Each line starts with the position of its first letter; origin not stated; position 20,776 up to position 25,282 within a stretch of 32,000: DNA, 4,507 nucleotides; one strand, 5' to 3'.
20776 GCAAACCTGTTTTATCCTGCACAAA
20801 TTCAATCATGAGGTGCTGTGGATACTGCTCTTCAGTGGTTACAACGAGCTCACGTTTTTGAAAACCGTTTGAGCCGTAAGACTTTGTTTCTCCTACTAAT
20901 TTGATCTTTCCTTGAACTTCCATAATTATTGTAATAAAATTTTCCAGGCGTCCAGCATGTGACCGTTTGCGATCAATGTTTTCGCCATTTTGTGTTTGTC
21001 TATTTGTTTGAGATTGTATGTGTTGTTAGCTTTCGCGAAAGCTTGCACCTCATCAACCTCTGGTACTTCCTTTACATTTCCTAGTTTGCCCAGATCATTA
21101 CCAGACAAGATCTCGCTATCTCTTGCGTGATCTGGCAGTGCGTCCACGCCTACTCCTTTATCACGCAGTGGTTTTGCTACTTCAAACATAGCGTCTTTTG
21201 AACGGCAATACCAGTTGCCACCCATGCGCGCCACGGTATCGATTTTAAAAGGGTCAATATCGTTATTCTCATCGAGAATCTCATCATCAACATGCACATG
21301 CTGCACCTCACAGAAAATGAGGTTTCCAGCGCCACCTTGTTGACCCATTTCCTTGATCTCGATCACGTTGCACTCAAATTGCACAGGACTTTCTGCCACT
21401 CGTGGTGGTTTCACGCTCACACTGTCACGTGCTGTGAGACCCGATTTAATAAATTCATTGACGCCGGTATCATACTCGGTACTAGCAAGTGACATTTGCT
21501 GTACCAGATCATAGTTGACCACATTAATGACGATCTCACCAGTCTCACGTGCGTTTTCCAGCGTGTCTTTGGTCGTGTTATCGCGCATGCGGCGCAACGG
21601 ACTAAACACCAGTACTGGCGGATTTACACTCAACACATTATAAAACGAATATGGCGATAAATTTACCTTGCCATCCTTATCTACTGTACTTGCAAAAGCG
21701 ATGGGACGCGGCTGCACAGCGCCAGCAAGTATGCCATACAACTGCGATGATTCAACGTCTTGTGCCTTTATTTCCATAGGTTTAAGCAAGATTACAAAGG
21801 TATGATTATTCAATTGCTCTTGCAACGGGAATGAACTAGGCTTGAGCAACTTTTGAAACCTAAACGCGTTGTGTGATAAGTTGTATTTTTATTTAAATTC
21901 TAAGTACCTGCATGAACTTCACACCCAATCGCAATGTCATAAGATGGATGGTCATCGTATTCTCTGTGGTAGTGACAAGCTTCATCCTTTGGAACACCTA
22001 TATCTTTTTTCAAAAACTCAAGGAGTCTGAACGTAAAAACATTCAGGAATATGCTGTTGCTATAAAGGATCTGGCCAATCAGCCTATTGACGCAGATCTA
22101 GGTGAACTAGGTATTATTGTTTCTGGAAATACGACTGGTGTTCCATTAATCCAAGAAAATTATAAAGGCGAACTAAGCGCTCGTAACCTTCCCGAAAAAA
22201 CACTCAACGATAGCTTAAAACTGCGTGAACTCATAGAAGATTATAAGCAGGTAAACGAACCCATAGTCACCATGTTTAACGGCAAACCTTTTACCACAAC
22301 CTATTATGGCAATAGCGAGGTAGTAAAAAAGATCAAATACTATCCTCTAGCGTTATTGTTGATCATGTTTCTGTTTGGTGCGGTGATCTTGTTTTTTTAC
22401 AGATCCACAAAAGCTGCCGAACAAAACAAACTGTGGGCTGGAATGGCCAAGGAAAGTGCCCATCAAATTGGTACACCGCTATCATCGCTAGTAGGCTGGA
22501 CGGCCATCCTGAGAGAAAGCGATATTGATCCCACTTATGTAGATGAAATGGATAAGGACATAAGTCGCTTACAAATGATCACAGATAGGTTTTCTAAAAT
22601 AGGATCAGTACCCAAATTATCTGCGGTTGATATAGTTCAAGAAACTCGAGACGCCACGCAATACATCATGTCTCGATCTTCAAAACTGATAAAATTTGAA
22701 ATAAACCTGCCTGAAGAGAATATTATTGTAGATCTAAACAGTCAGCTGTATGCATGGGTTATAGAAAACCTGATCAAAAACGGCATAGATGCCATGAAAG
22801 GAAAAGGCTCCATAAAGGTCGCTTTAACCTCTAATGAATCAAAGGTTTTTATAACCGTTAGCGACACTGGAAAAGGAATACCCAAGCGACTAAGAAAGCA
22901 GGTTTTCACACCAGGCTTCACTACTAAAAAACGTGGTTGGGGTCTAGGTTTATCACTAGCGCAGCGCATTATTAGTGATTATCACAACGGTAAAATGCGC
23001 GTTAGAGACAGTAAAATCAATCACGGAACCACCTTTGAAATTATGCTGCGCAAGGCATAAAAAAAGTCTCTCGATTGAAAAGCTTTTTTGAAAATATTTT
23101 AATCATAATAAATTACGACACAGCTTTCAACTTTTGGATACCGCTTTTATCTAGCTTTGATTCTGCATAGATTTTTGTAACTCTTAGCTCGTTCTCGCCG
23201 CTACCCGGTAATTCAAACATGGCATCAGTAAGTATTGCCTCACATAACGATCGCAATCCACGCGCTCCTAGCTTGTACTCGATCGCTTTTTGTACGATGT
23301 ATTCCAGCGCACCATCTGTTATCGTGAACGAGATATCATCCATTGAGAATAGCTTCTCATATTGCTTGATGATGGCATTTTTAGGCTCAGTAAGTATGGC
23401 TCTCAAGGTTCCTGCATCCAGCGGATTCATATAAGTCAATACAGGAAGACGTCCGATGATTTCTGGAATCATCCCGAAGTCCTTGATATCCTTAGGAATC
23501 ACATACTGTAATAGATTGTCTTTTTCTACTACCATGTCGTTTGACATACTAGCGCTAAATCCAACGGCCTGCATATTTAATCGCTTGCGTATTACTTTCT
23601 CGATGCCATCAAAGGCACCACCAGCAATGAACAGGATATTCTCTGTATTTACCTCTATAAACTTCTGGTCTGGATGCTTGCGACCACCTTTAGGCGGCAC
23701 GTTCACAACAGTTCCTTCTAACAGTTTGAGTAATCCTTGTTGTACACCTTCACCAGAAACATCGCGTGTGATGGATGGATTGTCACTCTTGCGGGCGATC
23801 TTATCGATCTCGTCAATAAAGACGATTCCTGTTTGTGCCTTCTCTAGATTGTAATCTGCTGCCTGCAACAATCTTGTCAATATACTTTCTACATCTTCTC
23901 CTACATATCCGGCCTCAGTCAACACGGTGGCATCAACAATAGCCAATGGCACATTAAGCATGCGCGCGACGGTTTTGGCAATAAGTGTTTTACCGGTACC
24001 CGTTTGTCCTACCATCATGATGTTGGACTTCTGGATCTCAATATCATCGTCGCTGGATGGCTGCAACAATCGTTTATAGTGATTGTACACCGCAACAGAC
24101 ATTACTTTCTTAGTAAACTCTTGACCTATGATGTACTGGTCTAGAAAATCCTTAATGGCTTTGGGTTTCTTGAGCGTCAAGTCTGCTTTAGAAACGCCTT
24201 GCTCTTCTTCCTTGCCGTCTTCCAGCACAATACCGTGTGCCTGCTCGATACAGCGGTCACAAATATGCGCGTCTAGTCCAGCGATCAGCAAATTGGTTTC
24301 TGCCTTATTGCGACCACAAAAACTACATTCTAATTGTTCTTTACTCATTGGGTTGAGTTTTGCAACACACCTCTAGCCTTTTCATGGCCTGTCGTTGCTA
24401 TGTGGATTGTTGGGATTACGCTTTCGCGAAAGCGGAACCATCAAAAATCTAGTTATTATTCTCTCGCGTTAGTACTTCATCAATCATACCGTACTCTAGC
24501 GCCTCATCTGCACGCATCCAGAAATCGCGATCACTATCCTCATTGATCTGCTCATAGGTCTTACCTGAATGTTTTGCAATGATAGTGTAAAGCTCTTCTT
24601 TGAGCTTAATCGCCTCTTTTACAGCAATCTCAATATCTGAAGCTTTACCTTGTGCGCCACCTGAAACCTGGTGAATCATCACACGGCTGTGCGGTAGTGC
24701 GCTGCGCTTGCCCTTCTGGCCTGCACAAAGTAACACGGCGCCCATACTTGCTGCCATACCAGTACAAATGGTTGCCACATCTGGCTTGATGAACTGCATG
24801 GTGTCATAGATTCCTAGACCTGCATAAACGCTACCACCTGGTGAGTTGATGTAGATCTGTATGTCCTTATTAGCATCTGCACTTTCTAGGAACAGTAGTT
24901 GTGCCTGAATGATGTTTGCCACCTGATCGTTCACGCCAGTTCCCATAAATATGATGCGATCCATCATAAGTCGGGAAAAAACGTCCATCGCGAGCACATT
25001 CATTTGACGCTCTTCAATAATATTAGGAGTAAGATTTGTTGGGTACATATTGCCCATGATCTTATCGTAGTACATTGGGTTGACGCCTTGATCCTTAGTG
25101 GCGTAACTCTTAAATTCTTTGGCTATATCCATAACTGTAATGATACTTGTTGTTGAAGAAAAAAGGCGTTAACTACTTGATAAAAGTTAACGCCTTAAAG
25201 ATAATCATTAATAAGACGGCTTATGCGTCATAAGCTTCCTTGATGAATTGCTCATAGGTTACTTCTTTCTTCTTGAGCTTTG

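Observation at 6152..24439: Flanks of the palindrome are conserved at the DNA level regardless of reading frame, suggesting a ~26-27 bp unit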

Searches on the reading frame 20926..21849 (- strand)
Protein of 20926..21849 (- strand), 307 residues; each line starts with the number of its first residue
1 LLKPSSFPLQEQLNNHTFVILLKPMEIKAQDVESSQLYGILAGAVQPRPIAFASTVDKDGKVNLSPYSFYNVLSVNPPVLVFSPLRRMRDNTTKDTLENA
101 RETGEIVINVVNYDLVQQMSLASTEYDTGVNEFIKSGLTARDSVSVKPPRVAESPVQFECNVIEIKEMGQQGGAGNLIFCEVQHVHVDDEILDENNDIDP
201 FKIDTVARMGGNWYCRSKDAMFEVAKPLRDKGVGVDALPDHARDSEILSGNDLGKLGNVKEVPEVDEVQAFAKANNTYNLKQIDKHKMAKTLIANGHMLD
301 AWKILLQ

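Call 9: search_protein_families(library=pfam, proteins=[window:20926-21849:-])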
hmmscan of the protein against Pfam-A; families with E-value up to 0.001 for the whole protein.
window:20926-21849:- (307 aa): 1 family
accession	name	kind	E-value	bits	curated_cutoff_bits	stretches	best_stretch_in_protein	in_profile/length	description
PF01613.24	Flavin_Reduct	-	5e-17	62.9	27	1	47-192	5-138/153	Flavin reductase like domain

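Call 63: find_homologous_proteins(query=window:20926-21849:-, max_evalue=1e-20)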
Query window:20926-21849:- (307 aa): 8000 proteins with E <= 1e-20 among 8000 candidates; the best 120 are listed.
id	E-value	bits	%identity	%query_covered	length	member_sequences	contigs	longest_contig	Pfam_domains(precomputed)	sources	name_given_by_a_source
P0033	5.7e-185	632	100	92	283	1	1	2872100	PF01613.25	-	-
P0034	1.2e-134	466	74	92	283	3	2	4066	PF01613.25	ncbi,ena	-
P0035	9.2e-132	457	71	92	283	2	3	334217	PF01613.25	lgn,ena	-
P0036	1.9e-131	456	72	92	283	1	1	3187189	PF01613.25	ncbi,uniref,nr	ncbi:flavin reductase family protein [Nonlabens agnitus]|uniref:Flavin reductase n=1 Tax=Nonlabens a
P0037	2.6e-131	455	72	92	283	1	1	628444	PF01613.25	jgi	jgi:flavin reductase (DIM6/NTAB) family NADH-FMN oxidoreductase RutF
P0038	3.2e-131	455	72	92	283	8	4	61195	PF01613.25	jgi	jgi:flavin reductase (DIM6/NTAB) family NADH-FMN oxidoreductase RutF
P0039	6.8e-131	454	72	92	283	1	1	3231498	PF01613.25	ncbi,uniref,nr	ncbi:flavin reductase [Nonlabens sp. YIK11]|uniref:flavin reductase family protein n=1 Tax=Nonlabens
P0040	6.9e-131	454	72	92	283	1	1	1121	PF01613.25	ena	-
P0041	5.3e-130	451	71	92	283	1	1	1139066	PF01613.25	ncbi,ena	-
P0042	1.7e-129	449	71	92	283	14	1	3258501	PF01613.25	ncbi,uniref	ncbi:flavin reductase family protein [Nonlabens sp. Asnod2-A12]|uniref:flavin reductase family prote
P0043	2.6e-129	449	68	97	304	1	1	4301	PF01613.25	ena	-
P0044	2.4e-128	446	72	92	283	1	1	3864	PF01613.25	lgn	-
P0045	3.0e-128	445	71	92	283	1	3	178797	PF01613.25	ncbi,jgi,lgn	jgi:flavin reductase (DIM6/NTAB) family NADH-FMN oxidoreductase RutF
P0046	5.9e-128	444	72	92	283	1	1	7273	PF01613.25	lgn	-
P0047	1.1e-127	444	69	95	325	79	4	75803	PF01613.25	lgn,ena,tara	tara:strand:- start:43997 stop:44974 length:978 start_codon:yes stop_codon:yes gene_type:complete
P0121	3.6e-114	399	66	87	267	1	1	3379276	PF01613.25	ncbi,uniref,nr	ncbi:flavin reductase [Nonlabens spongiae]|uniref:Flavin reductase n=1 Tax=Nonlabens spongiae TaxID=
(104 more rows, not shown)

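Call 65: find_encoding_contigs(protein=P0121, flank=10000, max_places=1)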
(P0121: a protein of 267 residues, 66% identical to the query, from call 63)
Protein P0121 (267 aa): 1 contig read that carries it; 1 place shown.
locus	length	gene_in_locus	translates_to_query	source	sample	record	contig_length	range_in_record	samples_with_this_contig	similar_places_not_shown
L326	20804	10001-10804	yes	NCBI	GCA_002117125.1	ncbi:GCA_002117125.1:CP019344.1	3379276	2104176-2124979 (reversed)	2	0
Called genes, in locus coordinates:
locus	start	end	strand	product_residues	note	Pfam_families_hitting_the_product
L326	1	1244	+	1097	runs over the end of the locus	PF13620:CarboxypepD_reg, PF13715:CarbopepD_reg_2, PF07715:Plug (weak), PF25183:OMP_b-brl_4, PF00593:TonB_dep_Rec_b-barrel (weak)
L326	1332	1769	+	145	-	-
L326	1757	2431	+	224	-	PF01370:Epimerase, PF13460:NAD_binding_10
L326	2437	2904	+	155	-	PF01928:CYTH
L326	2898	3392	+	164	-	PF03795:YCII (weak)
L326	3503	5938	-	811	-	PF00912:Transgly, PF00905:Transpeptidase, PF06832:BiPBP_C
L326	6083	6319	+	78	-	-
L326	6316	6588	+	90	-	PF05016:ParE_toxin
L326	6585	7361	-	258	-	PF13460:NAD_binding_10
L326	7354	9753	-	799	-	PF04389:Peptidase_M28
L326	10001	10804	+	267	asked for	PF01613:Flavin_Reduct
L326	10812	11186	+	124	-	PF11325:DUF3127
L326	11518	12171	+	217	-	PF03588:Leu_Phe_trans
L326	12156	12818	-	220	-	PF10677:DUF2490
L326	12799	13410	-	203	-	-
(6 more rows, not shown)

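Call 66: find_encoding_contigs(protein=P0036, flank=10000, max_places=1)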
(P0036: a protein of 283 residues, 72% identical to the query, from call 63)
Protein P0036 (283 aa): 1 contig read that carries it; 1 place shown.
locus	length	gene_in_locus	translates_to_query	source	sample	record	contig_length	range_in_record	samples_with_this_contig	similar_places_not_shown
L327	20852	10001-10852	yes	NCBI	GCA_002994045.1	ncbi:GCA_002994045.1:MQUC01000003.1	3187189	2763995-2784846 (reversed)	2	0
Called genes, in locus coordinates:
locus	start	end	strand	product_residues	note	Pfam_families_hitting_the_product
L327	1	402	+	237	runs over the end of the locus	PF03740:PdxJ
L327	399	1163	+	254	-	PF07819:PGAP1, PF00561:Abhydrolase_1, PF12146:Hydrolase_4, PF12697:Abhydrolase_6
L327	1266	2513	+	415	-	PF03349:Toluene_X, PF13505:OMP_b-brl (faint)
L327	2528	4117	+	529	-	PF13472:Lipase_GDSL_2 (faint)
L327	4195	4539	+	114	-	PF04020:Phage_holin_4_2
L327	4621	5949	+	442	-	PF05697:Trigger_N, PF05698:Trigger_C (faint), PF28537:FKBP-like_TF, PF28539:TF_C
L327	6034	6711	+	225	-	PF00574:CLP_protease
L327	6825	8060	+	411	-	PF06689:zf-C4_ClpX, PF00493:MCM (weak), PF00004:AAA, PF07724:AAA_2, PF07728:AAA_5 (faint), PF10431:ClpB_D2-small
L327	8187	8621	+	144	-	-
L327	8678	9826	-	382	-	PF00512:HisKA (faint), PF02518:HATPase_c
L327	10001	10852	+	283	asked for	PF01613:Flavin_Reduct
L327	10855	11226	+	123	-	PF11325:DUF3127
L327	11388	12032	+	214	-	PF03588:Leu_Phe_trans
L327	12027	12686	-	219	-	PF10677:DUF2490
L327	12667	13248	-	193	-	-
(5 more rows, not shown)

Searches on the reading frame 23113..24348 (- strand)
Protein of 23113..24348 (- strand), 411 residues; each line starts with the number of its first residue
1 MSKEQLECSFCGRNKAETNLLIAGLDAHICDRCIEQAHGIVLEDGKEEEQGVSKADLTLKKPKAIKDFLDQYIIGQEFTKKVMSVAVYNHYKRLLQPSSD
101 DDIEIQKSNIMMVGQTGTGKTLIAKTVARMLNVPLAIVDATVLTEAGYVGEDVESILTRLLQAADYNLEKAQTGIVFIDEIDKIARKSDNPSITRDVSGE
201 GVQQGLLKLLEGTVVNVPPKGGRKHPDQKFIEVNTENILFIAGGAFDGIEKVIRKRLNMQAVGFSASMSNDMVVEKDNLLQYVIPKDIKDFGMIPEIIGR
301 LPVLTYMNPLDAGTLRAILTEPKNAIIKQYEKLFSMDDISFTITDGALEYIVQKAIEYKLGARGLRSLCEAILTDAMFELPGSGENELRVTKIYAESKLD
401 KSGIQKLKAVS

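Call 9: search_protein_families(library=pfam, proteins=[window:23113-24348:-])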
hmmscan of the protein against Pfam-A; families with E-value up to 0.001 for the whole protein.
window:23113-24348:- (411 aa): 11 families
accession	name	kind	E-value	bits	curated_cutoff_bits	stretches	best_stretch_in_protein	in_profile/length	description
PF07724.20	AAA_2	-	1.8e-30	106.6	27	1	106-303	2-165/166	AAA domain (Cdc48 subfamily)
PF00004.35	AAA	-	2e-16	61.1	21.2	1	110-257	1-123/131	ATPase family associated with various cellular activities (AAA)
PF06689.19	zf-C4_ClpX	-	4.5e-15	55.7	27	1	7-41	2-37/39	ClpX C4-type zinc finger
PF10431.15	ClpB_D2-small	-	2.3e-09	37.6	21.9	1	311-385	2-72/81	C-terminal, D2-small domain, of ClpB protein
PF00493.29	MCM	-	2.8e-06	27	23.3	1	65-187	18-136/224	MCM P-loop domain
PF07728.20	AAA_5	-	8.8e-06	26.2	22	1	109-186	1-80/139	AAA domain (dynein-related subfamily)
PF13401.12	AAA_22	-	2.2e-05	25.2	27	1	106-184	4-96/130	AAA domain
PF05496.18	RuvB_N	-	3.8e-05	23.9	27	1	69-188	6-100/159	Holliday junction DNA helicase RuvB P-loop domain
PF12775.13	AAA_7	-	4.1e-05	23.6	25.8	1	106-183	32-111/181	P-loop containing dynein motor region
PF00158.32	Sigma54_activat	-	7.2e-05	23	20.2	0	105-129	20-44/168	Sigma-54 interaction domain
PF01078.27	Mg_chelatase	-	0.0004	20.3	20.3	0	108-132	23-47/207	Magnesium chelatase, subunit ChlI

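Call 21: find_related_loci(query=window:23113-24348:-, collection=metagenome_contigs, flank=10000)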
Query window:23113-24348:- (411 aa) in metagenome_contigs; peptide patterns used: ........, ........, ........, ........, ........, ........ (x = any residue, [..] = any of these).
600 stretches matched a pattern (row limit reached: there are more); 594 encode a relative of the query (tblastn E <= 1e-3); the best 80 are kept; 80 distinct loci.
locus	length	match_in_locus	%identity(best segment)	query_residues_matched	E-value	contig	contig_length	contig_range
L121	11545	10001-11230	84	1-411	0e+0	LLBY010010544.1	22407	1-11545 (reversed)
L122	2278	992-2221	81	1-411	0e+0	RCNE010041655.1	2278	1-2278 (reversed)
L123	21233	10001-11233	82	1-411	0e+0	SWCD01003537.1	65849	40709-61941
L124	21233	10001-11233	80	1-411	0e+0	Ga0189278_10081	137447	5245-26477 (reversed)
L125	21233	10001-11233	80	1-411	0e+0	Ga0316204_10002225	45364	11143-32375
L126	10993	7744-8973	80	1-411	0e+0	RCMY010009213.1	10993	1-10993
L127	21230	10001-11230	80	1-411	0e+0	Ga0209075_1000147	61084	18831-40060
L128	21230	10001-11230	77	1-411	0e+0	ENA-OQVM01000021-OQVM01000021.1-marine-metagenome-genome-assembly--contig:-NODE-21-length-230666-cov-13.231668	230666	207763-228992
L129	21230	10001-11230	76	1-411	0e+0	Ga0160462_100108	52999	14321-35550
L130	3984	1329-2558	75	1-411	0e+0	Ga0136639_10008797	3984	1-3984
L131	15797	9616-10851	76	1-411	0e+0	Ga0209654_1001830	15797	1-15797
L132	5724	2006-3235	75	1-411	0e+0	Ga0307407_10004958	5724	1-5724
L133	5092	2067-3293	74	1-411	0e+0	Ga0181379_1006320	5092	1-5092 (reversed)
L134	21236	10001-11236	75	1-411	0e+0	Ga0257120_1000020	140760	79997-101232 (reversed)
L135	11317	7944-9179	74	1-411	0e+0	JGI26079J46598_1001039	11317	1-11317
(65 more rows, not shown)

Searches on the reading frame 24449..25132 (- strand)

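Call 9: search_protein_families(library=pfam, proteins=[window:24449-25132:-])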
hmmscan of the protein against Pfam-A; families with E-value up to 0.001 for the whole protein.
window:24449-25132:- (227 aa): 1 family
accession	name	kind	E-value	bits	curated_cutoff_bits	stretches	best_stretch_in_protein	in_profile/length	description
PF00574.28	CLP_protease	-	8.3e-78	260.9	20.2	1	48-223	6-181/182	Clp protease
